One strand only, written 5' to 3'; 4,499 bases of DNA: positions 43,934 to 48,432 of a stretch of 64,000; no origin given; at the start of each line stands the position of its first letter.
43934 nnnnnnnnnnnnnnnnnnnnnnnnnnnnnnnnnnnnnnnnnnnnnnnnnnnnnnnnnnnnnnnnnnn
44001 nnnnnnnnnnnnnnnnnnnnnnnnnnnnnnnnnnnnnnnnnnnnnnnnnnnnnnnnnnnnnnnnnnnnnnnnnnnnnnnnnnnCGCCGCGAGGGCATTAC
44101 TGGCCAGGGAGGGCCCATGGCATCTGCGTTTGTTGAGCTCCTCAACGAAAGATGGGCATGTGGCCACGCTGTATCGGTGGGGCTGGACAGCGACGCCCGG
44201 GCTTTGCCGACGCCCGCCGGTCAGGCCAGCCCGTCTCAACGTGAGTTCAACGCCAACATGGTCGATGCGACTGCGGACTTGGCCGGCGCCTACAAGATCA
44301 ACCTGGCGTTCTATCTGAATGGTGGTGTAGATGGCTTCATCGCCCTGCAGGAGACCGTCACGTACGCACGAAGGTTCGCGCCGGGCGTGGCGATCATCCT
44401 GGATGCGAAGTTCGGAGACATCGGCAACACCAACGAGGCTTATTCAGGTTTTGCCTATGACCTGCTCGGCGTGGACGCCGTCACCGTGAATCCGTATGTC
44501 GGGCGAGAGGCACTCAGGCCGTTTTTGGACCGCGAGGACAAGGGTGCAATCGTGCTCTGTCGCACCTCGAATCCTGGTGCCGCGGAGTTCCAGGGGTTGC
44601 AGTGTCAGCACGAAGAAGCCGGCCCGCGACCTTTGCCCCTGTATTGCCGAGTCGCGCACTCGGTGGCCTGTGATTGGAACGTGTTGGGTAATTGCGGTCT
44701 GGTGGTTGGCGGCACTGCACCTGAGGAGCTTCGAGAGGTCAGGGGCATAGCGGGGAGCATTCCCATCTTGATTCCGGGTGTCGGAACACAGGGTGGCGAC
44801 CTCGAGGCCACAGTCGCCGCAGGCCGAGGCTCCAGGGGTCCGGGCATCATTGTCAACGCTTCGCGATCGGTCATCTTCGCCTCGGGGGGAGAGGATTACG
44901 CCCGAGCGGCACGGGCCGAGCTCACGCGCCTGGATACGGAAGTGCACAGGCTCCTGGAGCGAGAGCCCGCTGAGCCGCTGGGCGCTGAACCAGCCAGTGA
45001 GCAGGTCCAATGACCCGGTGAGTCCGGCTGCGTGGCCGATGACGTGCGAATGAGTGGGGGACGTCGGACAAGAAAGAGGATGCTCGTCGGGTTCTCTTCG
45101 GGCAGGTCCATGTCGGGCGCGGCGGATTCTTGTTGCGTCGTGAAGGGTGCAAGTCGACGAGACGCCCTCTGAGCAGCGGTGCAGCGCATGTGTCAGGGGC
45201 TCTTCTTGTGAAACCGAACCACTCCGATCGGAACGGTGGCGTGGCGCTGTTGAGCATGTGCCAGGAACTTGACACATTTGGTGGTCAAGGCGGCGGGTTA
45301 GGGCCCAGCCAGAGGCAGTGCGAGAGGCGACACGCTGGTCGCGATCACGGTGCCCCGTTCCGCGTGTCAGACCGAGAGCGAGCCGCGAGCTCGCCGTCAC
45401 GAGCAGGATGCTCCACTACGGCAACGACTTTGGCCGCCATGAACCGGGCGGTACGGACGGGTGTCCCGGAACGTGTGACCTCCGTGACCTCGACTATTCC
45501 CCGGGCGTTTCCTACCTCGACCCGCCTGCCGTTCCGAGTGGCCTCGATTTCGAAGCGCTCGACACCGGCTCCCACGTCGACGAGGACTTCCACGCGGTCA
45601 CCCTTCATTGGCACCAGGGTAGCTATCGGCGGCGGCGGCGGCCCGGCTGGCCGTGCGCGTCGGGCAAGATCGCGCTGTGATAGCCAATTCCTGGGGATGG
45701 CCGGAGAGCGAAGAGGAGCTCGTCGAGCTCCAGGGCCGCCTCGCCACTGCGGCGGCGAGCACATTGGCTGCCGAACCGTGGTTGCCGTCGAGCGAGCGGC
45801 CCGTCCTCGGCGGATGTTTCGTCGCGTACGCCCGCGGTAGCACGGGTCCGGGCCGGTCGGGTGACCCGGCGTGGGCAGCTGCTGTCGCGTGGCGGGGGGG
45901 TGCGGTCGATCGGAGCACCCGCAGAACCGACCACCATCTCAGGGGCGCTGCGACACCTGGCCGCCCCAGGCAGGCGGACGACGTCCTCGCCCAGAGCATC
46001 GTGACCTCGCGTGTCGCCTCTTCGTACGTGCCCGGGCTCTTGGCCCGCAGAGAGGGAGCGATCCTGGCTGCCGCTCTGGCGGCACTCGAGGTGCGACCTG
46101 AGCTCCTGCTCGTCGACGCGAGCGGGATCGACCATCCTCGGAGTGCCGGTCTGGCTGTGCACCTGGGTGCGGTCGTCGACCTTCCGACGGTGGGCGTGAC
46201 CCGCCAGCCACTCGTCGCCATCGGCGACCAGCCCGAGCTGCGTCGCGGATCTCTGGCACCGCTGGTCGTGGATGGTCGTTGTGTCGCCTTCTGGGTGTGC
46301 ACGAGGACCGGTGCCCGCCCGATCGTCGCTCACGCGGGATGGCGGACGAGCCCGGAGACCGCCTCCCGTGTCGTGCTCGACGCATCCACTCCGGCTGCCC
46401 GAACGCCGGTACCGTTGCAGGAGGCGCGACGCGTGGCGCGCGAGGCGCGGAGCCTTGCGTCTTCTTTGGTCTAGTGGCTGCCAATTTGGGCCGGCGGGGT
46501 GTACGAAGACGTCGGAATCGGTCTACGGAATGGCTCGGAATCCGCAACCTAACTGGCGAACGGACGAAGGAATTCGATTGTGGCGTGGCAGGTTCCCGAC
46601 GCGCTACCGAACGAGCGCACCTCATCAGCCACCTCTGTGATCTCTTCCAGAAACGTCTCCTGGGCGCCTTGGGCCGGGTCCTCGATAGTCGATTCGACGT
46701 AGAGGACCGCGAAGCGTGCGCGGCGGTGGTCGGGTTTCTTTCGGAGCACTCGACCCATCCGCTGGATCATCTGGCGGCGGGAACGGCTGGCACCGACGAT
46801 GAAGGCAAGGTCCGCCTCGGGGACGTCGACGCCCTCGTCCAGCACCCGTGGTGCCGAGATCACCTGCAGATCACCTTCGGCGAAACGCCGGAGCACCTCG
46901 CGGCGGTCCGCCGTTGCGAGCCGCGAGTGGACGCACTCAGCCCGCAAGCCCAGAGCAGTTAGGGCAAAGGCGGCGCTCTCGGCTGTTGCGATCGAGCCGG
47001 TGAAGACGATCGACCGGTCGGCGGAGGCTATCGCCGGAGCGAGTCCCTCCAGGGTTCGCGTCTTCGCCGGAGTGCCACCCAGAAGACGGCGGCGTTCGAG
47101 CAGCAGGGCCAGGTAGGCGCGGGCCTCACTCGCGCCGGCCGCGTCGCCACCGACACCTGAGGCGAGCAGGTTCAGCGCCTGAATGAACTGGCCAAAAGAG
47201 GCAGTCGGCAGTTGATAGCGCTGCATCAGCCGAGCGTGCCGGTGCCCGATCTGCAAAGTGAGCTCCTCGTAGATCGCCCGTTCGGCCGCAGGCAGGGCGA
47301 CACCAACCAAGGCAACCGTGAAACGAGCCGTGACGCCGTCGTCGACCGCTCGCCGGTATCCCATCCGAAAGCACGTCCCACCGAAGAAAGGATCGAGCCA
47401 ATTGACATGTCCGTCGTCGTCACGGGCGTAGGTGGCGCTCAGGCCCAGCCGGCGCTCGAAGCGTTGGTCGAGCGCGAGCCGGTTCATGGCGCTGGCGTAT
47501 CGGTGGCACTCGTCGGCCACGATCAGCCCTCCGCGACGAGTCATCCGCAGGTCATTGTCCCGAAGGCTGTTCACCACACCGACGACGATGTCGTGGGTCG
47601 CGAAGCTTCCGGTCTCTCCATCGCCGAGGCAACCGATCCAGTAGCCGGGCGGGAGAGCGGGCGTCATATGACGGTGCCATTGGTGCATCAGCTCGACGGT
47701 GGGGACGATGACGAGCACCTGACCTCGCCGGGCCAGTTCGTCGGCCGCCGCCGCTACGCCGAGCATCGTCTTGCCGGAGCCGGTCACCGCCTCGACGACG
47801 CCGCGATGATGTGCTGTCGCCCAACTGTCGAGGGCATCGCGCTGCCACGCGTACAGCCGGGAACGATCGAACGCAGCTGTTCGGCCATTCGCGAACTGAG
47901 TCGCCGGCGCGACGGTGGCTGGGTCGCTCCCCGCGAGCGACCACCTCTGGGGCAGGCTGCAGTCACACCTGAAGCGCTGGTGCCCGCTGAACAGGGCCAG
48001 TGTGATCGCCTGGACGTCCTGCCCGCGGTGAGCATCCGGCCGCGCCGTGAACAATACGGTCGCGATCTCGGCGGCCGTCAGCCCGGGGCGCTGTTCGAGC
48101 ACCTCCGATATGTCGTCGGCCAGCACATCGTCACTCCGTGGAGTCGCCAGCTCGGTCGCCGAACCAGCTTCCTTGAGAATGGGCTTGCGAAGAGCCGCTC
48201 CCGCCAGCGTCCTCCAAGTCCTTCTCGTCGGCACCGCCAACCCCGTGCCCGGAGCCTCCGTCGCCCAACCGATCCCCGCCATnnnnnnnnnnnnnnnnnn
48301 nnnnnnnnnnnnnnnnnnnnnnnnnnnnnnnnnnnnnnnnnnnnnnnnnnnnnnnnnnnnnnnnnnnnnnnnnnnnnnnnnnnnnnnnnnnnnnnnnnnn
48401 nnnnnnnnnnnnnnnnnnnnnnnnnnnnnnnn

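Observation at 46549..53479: Five-gene tightly coupled operon that I cannot place in any named system: candidate undescribed defence or DNA-surveillance module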

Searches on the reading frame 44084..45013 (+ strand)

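Call 12: search_protein_families(library=pfam, proteins=[window:44084-45013:+], max_evalue=0.001)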
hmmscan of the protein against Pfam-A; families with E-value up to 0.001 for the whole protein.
window:44084-45013:+ (309 aa): 1 family
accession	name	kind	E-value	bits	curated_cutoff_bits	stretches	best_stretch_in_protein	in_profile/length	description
PF00215.30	OMPdecase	-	6.7e-23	82.2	27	1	56-272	15-217/221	Orotidine 5'-phosphate decarboxylase / HUMPS family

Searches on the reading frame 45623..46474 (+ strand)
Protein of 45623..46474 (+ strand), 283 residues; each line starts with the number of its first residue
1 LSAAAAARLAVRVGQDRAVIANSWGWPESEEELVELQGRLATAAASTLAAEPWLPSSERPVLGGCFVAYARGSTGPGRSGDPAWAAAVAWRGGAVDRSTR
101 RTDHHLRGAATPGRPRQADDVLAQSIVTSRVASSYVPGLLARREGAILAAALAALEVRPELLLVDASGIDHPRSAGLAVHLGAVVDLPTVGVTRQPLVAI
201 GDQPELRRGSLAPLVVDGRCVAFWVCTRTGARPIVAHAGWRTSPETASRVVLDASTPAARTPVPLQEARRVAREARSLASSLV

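Call 12: search_protein_families(library=pfam, proteins=[window:45623-46474:+], max_evalue=0.001)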
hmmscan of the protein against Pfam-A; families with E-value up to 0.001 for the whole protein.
window:45623-46474:+ (283 aa): 1 family
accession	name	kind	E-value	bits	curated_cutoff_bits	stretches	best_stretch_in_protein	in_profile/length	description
PF04493.20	Endonuclease_5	-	1.4e-34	119.9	23.4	1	116-268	45-196/198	Endonuclease V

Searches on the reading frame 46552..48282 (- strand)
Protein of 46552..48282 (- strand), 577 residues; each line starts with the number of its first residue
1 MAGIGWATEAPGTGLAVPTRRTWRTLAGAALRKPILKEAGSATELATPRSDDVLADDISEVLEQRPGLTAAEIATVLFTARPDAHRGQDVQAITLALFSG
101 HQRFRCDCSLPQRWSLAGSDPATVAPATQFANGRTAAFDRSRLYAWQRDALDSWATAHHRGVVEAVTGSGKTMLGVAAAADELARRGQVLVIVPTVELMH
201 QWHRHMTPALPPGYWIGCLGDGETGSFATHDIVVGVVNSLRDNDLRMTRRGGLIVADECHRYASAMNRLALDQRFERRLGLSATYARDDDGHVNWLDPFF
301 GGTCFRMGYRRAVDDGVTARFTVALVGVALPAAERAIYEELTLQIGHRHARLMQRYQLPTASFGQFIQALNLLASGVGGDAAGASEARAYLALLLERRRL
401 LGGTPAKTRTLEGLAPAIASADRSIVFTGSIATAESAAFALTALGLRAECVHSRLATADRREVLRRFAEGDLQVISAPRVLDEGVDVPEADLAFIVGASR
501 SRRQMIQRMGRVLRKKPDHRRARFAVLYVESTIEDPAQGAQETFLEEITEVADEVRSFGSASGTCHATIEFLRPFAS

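Call 4: search_protein_families(library=padloc, proteins=[window:46552-48282:-], max_evalue=0.01)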
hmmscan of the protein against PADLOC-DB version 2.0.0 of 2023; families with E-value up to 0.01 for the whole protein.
window:46552-48282:- (577 aa): 31 families (the best 25 are shown)
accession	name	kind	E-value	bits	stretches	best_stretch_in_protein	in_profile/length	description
PDLC02707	PbeA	-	2.7e-60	202.7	1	139-523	249-625/672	PbeA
PDLC02704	PbeA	-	7.1e-56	188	3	385-525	493-641/682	PbeA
PDLC02706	PbeA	-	1.4e-34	117.7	3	457-544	601-684/722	PbeA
PDLC02705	PbeA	-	1.9e-24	83.8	2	145-352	252-478/691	PbeA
PDLC02703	PbeA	-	3.7e-17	60.1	2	457-527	541-611/626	PbeA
PDLC02503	BrxHI|BrxHII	-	5.4e-11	39.5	1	419-530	246-357/698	BrxHI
PDLC01770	Cas3g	-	2.6e-09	34.1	1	403-530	229-355/733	-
PDLC00938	Cas3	-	5.9e-09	33.6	1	408-531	209-334/358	CRISPR-associated helicase Cas3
PDLC03659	mREase_IV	-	8.5e-09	31.8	1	421-516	459-554/945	Type IV methyl-directed restriction enzyme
PDLC01252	Cas3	-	2.1e-08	32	1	408-523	186-291/324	CAS-I; effector_G3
PDLC02870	DpdF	-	2.7e-08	30.8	1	406-514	211-319/534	DpdF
PDLC02501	BrxHI|BrxHII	-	5.9e-08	29.3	1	397-518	224-345/925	BrxHI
PDLC03597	REase_MTase_IIG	-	1.4e-07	27.5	1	471-522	551-602/1646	Type IIG restriction enzyme-methyltransferase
PDLC02864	DpdF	-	2.3e-07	28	1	420-496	233-307/610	DpdF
PDLC01767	Cas3e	-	6.3e-07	26.3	1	408-530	411-533/680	-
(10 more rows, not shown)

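Call 5: search_protein_families(library=pfam, proteins=[window:46552-48282:-], max_evalue=0.01)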
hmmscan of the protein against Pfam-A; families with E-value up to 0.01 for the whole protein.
window:46552-48282:- (577 aa): 7 families
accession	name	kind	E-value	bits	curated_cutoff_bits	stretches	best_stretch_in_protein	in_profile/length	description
PF00271.37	Helicase_C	-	3.4e-18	66.4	23.5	1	417-515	11-109/110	Helicase conserved C-terminal domain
PF04851.21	ResIII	-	3.6e-18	66.5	22.5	1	142-286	3-163/164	Type III restriction enzyme, res subunit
PF00270.35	DEAD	-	3.6e-14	53.3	26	1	147-287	4-162/167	DEAD/DEAH box helicase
PF16203.11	ERCC3_RAD25_C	-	9.7e-11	41.9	27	1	405-524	43-160/248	ERCC3/RAD25/XPB C-terminal helicase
PF22590.2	Cas3-like_C_2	-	0.00027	21.6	27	1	426-516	7-105/106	CRISPR-associated nuclease/helicase Cas3, C-terminal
PF13604.12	AAA_30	-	0.0029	17.8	27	0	143-195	2-55/191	AAA domain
PF18766.7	SWI2_SNF2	-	0.0042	17.2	26.7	0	156-319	16-186/221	SWI2/SNF2 ATPase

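Call 6: search_protein_families(library=ncbifam, proteins=[window:46552-48282:-], max_evalue=0.01)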
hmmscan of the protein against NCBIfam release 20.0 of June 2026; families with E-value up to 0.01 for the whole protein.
window:46552-48282:- (577 aa): 40 families (the best 25 are shown)
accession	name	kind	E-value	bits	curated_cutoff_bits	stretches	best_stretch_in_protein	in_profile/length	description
TIGR04095.1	dnd_restrict_1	equivalog_domain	1.2e-46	159.7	600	3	389-532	246-400/451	DNA phosphorothioation system restriction enzyme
NF045503.1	repair_heli_XPB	equivalog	6.4e-25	87.7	610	2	443-547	435-540/548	DNA repair helicase XPB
NF008166.0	PRK10917.1-4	equivalog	5.8e-14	51.1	864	1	434-514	520-599/705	ATP-dependent DNA helicase RecG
TIGR00603.1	rad25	subfamily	8.2e-12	44.2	328.7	1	439-527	509-601/734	DNA repair helicase rad25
NF003673.1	PRK05298.1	equivalog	4e-11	42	743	1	417-516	439-543/653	excinuclease ABC subunit UvrB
NF008163.0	PRK10917.1-1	equivalog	4.5e-11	41.8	796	1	439-515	510-587/692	ATP-dependent DNA helicase RecG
TIGR00643.1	recG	equivalog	7.8e-11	41.4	659.4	1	446-515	483-553/629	ATP-dependent DNA helicase RecG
NF010337.0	PRK13766.1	equivalog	8.8e-11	40.6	610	1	421-532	366-481/781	Hef nuclease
TIGR04121.1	DEXH_lig_assoc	equivalog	1.1e-10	39.9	850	1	408-512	235-343/804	ligase-associated DNA damage response DEXH box helicase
NF010338.0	PRK13767.1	equivalog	1.6e-10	39.9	849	1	412-517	276-387/877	ATP-dependent helicase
TIGR00631.1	uvrb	equivalog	1.7e-10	39.8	750.1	1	418-516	440-543/658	excinuclease ABC subunit UvrB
NF008167.0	PRK10917.2-1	equivalog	3.6e-10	38.6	995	1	445-514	560-630/744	ATP-dependent DNA helicase RecG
NF053632.1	heli_RadD_YejH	equivalog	5.5e-10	38.2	720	1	154-264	18-122/573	DNA repair helicase RadD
NF008744.0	PRK11776.1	equivalog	2.3e-09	36.3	524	1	422-515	243-336/460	ATP-dependent RNA helicase DbpA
NF008168.0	PRK10917.2-2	equivalog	2.5e-09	36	718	1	445-515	611-682/795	ATP-dependent DNA helicase RecG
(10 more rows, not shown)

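Call 96: search_protein_families(library=phrogs, proteins=[window:46552-48126:-], max_evalue=0.001)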
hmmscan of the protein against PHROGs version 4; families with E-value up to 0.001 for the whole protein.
window:46552-48126:- (525 aa): 6 families
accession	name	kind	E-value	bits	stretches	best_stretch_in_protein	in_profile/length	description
phrog_16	-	DNA, RNA and nucleotide metabolism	7.6e-44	151.2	1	91-476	273-596/986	DNA helicase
phrog_9690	-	DNA, RNA and nucleotide metabolism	1.3e-15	58.2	1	397-470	189-263/306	DNA helicase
phrog_62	-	DNA, RNA and nucleotide metabolism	2.6e-11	42.7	1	89-288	695-904/1881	DNA helicase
phrog_6819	-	DNA, RNA and nucleotide metabolism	7.1e-08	32.3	0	90-153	20-80/645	Holliday junction branch migration helicase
phrog_27849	-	unknown function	5.7e-07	29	1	365-483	442-560/664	-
phrog_16259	-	DNA, RNA and nucleotide metabolism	7.8e-07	29.6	1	94-213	121-239/330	DNA helicase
